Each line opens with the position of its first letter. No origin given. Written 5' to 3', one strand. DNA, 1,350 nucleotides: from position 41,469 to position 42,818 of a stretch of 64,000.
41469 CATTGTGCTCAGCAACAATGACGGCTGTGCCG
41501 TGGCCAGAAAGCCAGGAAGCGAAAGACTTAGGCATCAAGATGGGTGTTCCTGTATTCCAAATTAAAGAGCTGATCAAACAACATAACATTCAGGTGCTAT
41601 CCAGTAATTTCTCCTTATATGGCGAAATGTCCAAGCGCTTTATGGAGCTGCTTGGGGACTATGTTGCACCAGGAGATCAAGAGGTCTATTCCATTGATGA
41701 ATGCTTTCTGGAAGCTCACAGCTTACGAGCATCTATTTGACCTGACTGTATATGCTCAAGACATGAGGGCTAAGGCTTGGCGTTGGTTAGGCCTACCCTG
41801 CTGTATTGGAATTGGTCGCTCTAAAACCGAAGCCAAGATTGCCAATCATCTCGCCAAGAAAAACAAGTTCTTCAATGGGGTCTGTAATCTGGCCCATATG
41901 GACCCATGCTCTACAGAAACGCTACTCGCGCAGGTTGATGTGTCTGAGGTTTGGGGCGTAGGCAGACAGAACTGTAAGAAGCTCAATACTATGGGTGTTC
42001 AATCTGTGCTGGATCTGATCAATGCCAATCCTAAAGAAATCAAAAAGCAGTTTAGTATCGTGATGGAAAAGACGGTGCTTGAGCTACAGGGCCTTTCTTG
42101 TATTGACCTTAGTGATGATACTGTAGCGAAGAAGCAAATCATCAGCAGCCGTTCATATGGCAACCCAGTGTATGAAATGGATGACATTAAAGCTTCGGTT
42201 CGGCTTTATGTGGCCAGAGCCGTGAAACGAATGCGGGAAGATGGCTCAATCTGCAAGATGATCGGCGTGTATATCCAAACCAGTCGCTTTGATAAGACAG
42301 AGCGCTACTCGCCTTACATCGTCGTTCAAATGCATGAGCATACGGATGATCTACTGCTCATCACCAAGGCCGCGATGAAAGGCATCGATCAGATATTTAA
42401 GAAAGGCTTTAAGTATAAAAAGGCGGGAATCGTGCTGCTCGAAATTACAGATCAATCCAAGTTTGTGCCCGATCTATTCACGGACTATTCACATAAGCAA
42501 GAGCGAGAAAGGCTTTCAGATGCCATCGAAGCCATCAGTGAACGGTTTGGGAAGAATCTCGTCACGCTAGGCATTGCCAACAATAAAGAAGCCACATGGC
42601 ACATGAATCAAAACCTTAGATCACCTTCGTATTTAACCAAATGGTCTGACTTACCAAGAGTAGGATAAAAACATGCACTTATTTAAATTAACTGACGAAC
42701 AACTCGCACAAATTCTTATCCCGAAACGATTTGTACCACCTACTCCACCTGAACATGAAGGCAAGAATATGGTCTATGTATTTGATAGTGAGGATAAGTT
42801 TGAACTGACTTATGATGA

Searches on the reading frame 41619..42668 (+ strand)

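Call 48: search_protein_families(library=ncbifam, proteins=[window:41619-42668:+], max_evalue=0.00001)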
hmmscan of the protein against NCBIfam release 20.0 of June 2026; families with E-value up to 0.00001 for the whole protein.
window:41619-42668:+ (349 aa): 10 families
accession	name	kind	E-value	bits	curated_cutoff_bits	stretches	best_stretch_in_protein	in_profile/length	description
NF002955.0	PRK03609.1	subfamily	6e-70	236.3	431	1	28-348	102-421/422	translesion error-prone DNA polymerase V subunit UmuC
NF002848.0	PRK03103.1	subfamily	1e-23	83.5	381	1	29-319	108-390/410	DNA polymerase IV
NF002882.0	PRK03348.1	equivalog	1.2e-21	77.1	389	1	42-338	123-401/461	DNA polymerase IV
NF003015.0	PRK03858.1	subfamily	2.2e-21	76.4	367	1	29-329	105-394/399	DNA polymerase IV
NF002883.0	PRK03352.1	equivalog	5.7e-20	71.8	330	1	41-259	119-326/347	DNA polymerase IV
NF002492.0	PRK01810.1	equivalog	4.2e-18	65.3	399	1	30-333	115-407/412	DNA polymerase IV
NF002751.0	PRK02794.1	equivalog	1.8e-16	60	371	1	28-324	138-421/425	DNA polymerase IV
NF002677.0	PRK02406.1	equivalog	5.2e-15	55.4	256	1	43-232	124-307/357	DNA polymerase IV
NF010731.0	PRK14133.1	equivalog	3.5e-09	36.3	362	1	43-229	117-295/352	DNA polymerase IV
NF002292.0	PRK01216.1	equivalog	2.7e-08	33.2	339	1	51-156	130-228/351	DNA polymerase IV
